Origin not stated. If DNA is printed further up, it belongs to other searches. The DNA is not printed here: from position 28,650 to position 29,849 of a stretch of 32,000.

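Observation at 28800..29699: Secreted protein built from eight PxDV[YF] helix repeats with a 38-38-38-24 / 39-40-38 spacing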

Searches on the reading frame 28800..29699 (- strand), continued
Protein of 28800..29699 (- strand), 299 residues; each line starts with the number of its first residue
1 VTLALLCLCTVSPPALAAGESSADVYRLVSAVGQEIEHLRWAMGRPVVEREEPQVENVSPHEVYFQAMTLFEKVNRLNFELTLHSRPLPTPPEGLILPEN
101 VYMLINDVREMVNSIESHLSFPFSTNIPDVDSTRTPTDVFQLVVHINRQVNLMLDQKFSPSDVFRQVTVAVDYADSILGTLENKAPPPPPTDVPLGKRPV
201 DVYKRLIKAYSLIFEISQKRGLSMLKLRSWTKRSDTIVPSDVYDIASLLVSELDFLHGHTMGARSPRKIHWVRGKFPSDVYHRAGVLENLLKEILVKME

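Call 23: search_protein_representatives(alignment_id=A1)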
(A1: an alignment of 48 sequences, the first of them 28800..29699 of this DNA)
Query: 48 sequences, 327 profile positions. Proteins with E-value up to 0.001 (for the whole library): 1449; up to 1e-10: 1116; up to 1e-30: 560. The best 150 are listed.
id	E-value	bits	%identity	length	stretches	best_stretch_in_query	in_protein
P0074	1.3e-129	448.2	-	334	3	159-324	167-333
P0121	1.1e-120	418.9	-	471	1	32-324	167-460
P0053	1.3e-119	415.4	-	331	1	18-325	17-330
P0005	2.3e-119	414.5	-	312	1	13-316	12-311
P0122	4.0e-119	413.7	-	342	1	11-325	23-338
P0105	3.1e-118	410.8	-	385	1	29-324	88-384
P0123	6.4e-118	409.8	-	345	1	31-326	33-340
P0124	1.3e-116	405.5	-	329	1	31-324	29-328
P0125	4.4e-116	403.7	-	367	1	27-324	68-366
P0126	8.2e-116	402.9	-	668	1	28-325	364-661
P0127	8.3e-116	402.8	-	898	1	29-326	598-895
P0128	2.2e-115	401.4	-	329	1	12-324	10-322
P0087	2.4e-115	401.3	-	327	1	34-324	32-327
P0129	3.4e-114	397.5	-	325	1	16-325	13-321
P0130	9.2e-114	396.1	-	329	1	11-325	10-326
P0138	2.4e-109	381.6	-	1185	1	15-325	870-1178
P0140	1.1e-108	379.4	-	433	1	24-325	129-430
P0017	6.9e-107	373.5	-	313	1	8-315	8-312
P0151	2.9e-104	364.9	-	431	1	31-325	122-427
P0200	4.4e-95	334.7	-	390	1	31-325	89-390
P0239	4.1e-88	311.8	-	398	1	31-326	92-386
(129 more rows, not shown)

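Call 27: search_protein_families(library=pfam, proteins=[L016:6840-10052:+, L033:6867-9848:+, L014:6924-8912:+, L044:6858-9173:+, L047:6915-9125:+, L074:6906-9719:+, L065:6976-8976:+, L020:6854-9220:+, L012:2723-4906:+, L051:6874-8994:+], max_evalue=0.01)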
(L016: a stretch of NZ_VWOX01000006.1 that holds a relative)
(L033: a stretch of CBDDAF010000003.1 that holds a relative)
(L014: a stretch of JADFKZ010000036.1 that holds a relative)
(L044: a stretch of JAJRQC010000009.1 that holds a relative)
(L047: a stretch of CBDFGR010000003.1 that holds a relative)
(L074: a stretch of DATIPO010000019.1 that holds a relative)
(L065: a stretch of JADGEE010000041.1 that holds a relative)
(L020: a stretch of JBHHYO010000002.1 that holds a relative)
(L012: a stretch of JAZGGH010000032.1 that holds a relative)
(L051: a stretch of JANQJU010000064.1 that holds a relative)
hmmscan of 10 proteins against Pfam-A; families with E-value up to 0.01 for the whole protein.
L016:6840-10052:+ (1070 aa): 8 families
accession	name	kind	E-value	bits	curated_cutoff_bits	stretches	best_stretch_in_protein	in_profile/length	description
PF00072.30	Response_reg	-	2e-47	160.4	30.2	2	819-933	1-111/111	Response regulator receiver domain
PF02518.31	HATPase_c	-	1.3e-31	109.7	26.4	1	539-653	1-109/111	Histidine kinase-, DNA gyrase B-, and HSP90-like ATPase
PF00512.31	HisKA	-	4.3e-24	84.8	26.9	1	427-492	1-66/66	His Kinase A (phospho-acceptor) domain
PF00672.30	HAMP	-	1.1e-13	51.7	25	1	362-409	6-53/53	HAMP domain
PF01627.28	Hpt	-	5.3e-12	46.3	24.6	1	985-1063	5-83/84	Hpt domain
PF12729.13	4HB_MCP_1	-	3e-05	24.1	27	0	77-192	53-168/181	Four helix bundle sensory module for signal transduction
PF13589.12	HATPase_c_3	-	0.0025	18.3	25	1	548-665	7-117/137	Histidine kinase-, DNA gyrase B-, and HSP90-like ATPase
PF23198.2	PDE8A_N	-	0.0083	16.5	29.6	0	838-908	32-101/147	PDE8A-like, N-terminal domain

L033:6867-9848:+ (993 aa): 8 families
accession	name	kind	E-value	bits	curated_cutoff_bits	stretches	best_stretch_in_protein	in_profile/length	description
PF00563.25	EAL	-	9.4e-59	199.1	31.3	1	735-973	3-236/236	EAL domain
PF00990.26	GGDEF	-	1.6e-42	145.5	23.8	1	555-712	1-161/161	Diguanylate cyclase, GGDEF domain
PF00672.30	HAMP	-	5.8e-14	52.6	25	1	347-396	3-52/53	HAMP domain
PF08448.16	PAS_4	-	1.9e-11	44.6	23.1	1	431-546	1-110/110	PAS fold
PF00989.32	PAS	-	8.3e-10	39.1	22.6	1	428-541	4-113/113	PAS fold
PF13426.13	PAS_9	-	1.2e-08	35.6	27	1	437-542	3-102/103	PAS domain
PF08447.18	PAS_3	-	1.2e-05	25.9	25.6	1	449-533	3-84/89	PAS fold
PF13188.13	PAS_8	-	0.00059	20.1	21.8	1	430-482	6-55/65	PAS domain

L014:6924-8912:+ (662 aa): 2 families
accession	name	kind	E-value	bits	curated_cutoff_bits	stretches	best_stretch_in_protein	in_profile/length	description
PF07228.17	SpoIIE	-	1.4e-37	130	25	1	469-660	1-190/192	Stage II sporulation protein E (SpoIIE)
PF00672.30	HAMP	-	2.9e-13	50.3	25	1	358-407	3-52/53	HAMP domain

L044:6858-9173:+ (771 aa): 12 families
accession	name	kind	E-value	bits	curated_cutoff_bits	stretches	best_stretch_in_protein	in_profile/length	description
PF07568.18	HisKA_2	-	6.6e-28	97.1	22.3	1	560-635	1-76/76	Histidine kinase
PF02518.31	HATPase_c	-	3.2e-11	44.1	26.4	1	659-752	4-109/111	Histidine kinase-, DNA gyrase B-, and HSP90-like ATPase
PF00672.30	HAMP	-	3.5e-07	30.9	25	1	347-393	5-51/53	HAMP domain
PF07536.20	HWE_HK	-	4.6e-07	30.9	22.8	1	560-622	1-60/83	HWE histidine kinase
PF08448.16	PAS_4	-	7.6e-07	29.8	23.1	1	433-542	5-110/110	PAS fold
PF12729.13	4HB_MCP_1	-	1.1e-06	28.7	27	1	214-307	76-169/181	Four helix bundle sensory module for signal transduction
PF24820.1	Diguanyl_cycl_sensor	-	5.4e-06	26.8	28.1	1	431-498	5-72/109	Diguanylate cyclase-like sensor domain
PF13581.12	HATPase_c_2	-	8.5e-06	26.2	27.4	1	650-713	21-85/127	Histidine kinase-like ATPase domain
PF13426.13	PAS_9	-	0.0016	19.2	27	1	433-539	2-103/103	PAS domain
PF13589.12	HATPase_c_3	-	0.0024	18.3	25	1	666-714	8-52/137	Histidine kinase-, DNA gyrase B-, and HSP90-like ATPase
PF14598.12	PAS_11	-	0.0026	18.2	25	0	434-489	3-57/109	PAS domain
PF00989.32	PAS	-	0.0065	16.9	22.6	0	434-536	12-112/113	PAS fold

L047:6915-9125:+ (736 aa): 2 families
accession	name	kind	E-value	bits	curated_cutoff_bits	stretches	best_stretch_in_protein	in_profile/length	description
PF00211.25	Guanylate_cyc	-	9.3e-28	97.5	21.9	1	436-613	6-179/183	Adenylate and Guanylate cyclase catalytic domain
PF00672.30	HAMP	-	4.5e-13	49.8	25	1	332-381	4-53/53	HAMP domain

L074:6906-9719:+ (937 aa): 5 families
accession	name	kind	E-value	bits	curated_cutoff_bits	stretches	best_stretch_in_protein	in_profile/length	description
PF00072.30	Response_reg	-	4.1e-50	169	30.2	2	808-921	1-110/111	Response regulator receiver domain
PF02518.31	HATPase_c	-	3.6e-29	101.9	26.4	1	522-635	1-108/111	Histidine kinase-, DNA gyrase B-, and HSP90-like ATPase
PF00512.31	HisKA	-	2.8e-24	85.4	26.9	1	410-475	1-66/66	His Kinase A (phospho-acceptor) domain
PF00672.30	HAMP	-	2.2e-15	57.1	25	1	342-392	3-53/53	HAMP domain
PF23198.2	PDE8A_N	-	0.0071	16.7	29.6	0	825-894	30-98/147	PDE8A-like, N-terminal domain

L065:6976-8976:+ (666 aa): 7 families
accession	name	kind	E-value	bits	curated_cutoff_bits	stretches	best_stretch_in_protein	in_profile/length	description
PF00563.25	EAL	-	2.8e-22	79.7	31.3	1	541-660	3-127/236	EAL domain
PF00990.26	GGDEF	-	2e-18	67.1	23.8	1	377-501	2-136/161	Diguanylate cyclase, GGDEF domain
PF13426.13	PAS_9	-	2.3e-17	63.6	27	1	263-365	3-103/103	PAS domain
PF08447.18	PAS_3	-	4.3e-17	62.6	25.6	1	275-359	2-88/89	PAS fold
PF00989.32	PAS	-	6.3e-16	58.8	22.6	1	265-362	14-112/113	PAS fold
PF08448.16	PAS_4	-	1e-09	39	23.1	1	267-365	11-107/110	PAS fold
PF13188.13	PAS_8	-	0.0029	17.9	21.8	1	271-298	20-48/65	PAS domain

L020:6854-9220:+ (788 aa): 8 families
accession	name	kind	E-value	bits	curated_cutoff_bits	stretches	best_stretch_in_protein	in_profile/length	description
PF02518.31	HATPase_c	-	4.4e-22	79.1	26.4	1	665-781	2-109/111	Histidine kinase-, DNA gyrase B-, and HSP90-like ATPase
PF13426.13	PAS_9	-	1.9e-15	57.5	27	1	414-518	2-103/103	PAS domain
PF00989.32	PAS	-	1.1e-14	54.9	22.6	1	404-516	2-113/113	PAS fold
PF00672.30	HAMP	-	2.5e-12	47.3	25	1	352-399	5-52/53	HAMP domain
PF00512.31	HisKA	-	3.5e-11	43.4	26.9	1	560-622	2-63/66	His Kinase A (phospho-acceptor) domain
PF08448.16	PAS_4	-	1.1e-08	35.7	23.1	1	409-521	1-110/110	PAS fold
PF13188.13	PAS_8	-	5.5e-07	29.7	21.8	1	404-454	2-49/65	PAS domain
PF24820.1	Diguanyl_cycl_sensor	-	5.5e-06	26.7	28.1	1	413-515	6-109/109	Diguanylate cyclase-like sensor domain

L012:2723-4906:+ (727 aa): 7 families
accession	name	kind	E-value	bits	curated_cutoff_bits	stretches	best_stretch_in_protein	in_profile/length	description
PF00990.26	GGDEF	-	6.3e-42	143.5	23.8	1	554-711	1-161/161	Diguanylate cyclase, GGDEF domain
PF00989.32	PAS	-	8e-12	45.6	22.6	1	427-540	4-113/113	PAS fold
PF00672.30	HAMP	-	1.2e-11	45.2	25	1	347-390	4-47/53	HAMP domain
PF08448.16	PAS_4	-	2.9e-10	40.8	23.1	1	430-544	1-109/110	PAS fold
PF13426.13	PAS_9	-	9.6e-10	39.1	27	1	435-541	2-102/103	PAS domain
PF08447.18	PAS_3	-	0.0002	22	25.6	1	449-532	4-84/89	PAS fold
PF13188.13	PAS_8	-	0.003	17.8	21.8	1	428-481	5-55/65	PAS domain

L051:6874-8994:+ (706 aa): 4 families
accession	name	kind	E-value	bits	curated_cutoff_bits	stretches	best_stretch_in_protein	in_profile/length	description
PF00015.26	MCPsignal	-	1.6e-48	165.3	34.6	1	500-656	2-172/172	Methyl-accepting chemotaxis protein (MCP) signalling domain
PF00672.30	HAMP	-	1.1e-15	58.1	25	1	345-396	1-52/53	HAMP domain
PF12729.13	4HB_MCP_1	-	3.8e-10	40.1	27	1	10-186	4-175/181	Four helix bundle sensory module for signal transduction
PF18947.5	HAMP_2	-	0.00016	22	24.3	0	349-393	19-63/67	HAMP domain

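Call 28: search_protein_families(library=pfam, proteins=[P0126, P0127, P0138, P0121, P0140, P0151, P0052, P0035, P0239, P0200], max_evalue=0.01)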
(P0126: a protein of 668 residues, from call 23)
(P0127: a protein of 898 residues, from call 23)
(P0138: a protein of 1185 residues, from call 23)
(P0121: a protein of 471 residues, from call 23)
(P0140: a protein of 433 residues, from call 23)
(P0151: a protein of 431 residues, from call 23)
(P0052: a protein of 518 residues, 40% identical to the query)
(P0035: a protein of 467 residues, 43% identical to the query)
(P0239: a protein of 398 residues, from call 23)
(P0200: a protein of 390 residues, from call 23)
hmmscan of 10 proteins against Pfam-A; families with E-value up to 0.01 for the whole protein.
P0126 (668 aa): 2 families
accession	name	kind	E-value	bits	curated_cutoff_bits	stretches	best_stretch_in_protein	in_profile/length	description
PF12729.13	4HB_MCP_1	-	0.0025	17.9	27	0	226-287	106-167/181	Four helix bundle sensory module for signal transduction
PF12515.13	CaATP_NAI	-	0.0083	16.1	25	0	153-192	4-42/45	Ca2+-ATPase N terminal autoinhibitory domain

P0127 (898 aa): 3 families
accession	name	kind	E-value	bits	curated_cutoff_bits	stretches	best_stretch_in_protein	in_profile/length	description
PF00069.31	Pkinase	-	0.0001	22.2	31.7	1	2-41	163-201/263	Protein kinase domain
PF05227.19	CHASE3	-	0.0031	17.8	28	1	234-315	3-84/138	CHASE3 domain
PF12806.12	Acyl-CoA_dh_C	-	0.0051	17.4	30.3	0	180-240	15-78/124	Acetyl-CoA dehydrogenase C-terminal like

P0138 (1185 aa): 4 families
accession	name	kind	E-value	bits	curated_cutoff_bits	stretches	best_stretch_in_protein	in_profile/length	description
PF00069.31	Pkinase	-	9e-38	130.6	31.7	1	165-408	1-252/263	Protein kinase domain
PF07714.23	PK_Tyr_Ser-Thr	-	2.5e-25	89.7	23.1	1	167-408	3-249/258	Protein tyrosine and serine/threonine kinase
PF13490.11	zf-HC2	-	0.00041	20.8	22.2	1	13-40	8-35/35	Putative zinc-finger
PF12729.13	4HB_MCP_1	-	0.00083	19.4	27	0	626-693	106-173/181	Four helix bundle sensory module for signal transduction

P0121 (471 aa): 0 families

P0140 (433 aa): 0 families

P0151 (431 aa): 0 families

P0052 (518 aa): 1 family
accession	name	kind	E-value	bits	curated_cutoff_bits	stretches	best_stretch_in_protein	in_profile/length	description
PF00072.30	Response_reg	-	3.8e-19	69.3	30.2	1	13-124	1-110/111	Response regulator receiver domain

P0035 (467 aa): 1 family
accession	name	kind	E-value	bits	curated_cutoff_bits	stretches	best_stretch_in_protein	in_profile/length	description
PF05227.19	CHASE3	-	3.7e-05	24.1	28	1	338-413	9-81/138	CHASE3 domain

P0239 (398 aa): 0 families

P0200 (390 aa): 0 families

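Call 29: fold_search(model_id=the predicted structure, library=viral)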
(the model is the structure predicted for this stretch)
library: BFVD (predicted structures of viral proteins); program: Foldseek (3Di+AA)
matches with E <= 10: 44; with E <= 0.001: 0
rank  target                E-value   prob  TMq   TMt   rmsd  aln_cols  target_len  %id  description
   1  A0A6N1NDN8            5.0e-01  0.07  0.14  0.11  20.3       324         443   10  Uncharacterized protein [Tupanvirus deep ocean]
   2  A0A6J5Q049            1.3e+00  0.03  0.12  0.05  23.4       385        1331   10  Large polyvalent protein associated domain-containing protein [uncultured Caudovirales phage]
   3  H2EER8                2.1e+00  0.02  0.13  0.13  16.4       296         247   10  Uncharacterized protein [Moumouvirus sp. 'Monve']
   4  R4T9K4                2.3e+00  0.06  0.12  0.14  14.1       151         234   10  Uncharacterized protein [Halogranum tailed virus 1]
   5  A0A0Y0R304            2.3e+00  0.04  0.16  0.15  16.9       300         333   14  Tegument protein UL21 [Human herpesvirus 2]
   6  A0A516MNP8            2.7e+00  0.02  0.14  0.05  27.4       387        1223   10  (no name in the UniProt tables at hand)
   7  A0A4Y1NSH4            3.0e+00  0.02  0.12  0.12  20.0       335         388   10  Nucleoprotein (Fragment) [Influenza B virus]
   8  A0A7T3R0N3            3.2e+00  0.04  0.13  0.08  14.2       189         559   11  Putative nucleocapsid protein [Soybean thrips quaranja-like virus 1]
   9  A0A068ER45            3.5e+00  0.01  0.10  0.06  21.4       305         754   10  Tegument protein VP11/12 [Falconid herpesvirus 1]
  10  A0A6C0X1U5            4.4e+00  0.02  0.16  0.07  23.6       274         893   12  RNA-dependent RNA polymerase (Fragment) [Apple virus C]
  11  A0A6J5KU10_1          4.4e+00  0.01  0.10  0.04  26.2       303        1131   10  Uncharacterized protein [uncultured Caudovirales phage]
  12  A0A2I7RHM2            4.6e+00  0.01  0.10  0.05  27.1       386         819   10  (no name in the UniProt tables at hand)
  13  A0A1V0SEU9            5.1e+00  0.01  0.11  0.11  21.1       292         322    8  Uncharacterized protein [Hokovirus HKV1]
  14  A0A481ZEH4            5.3e+00  0.02  0.16  0.11  31.2       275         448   12  Uncharacterized protein [Pithovirus LCPAC406]
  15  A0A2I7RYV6            5.3e+00  0.01  0.11  0.06  26.1       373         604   11  (no name in the UniProt tables at hand)
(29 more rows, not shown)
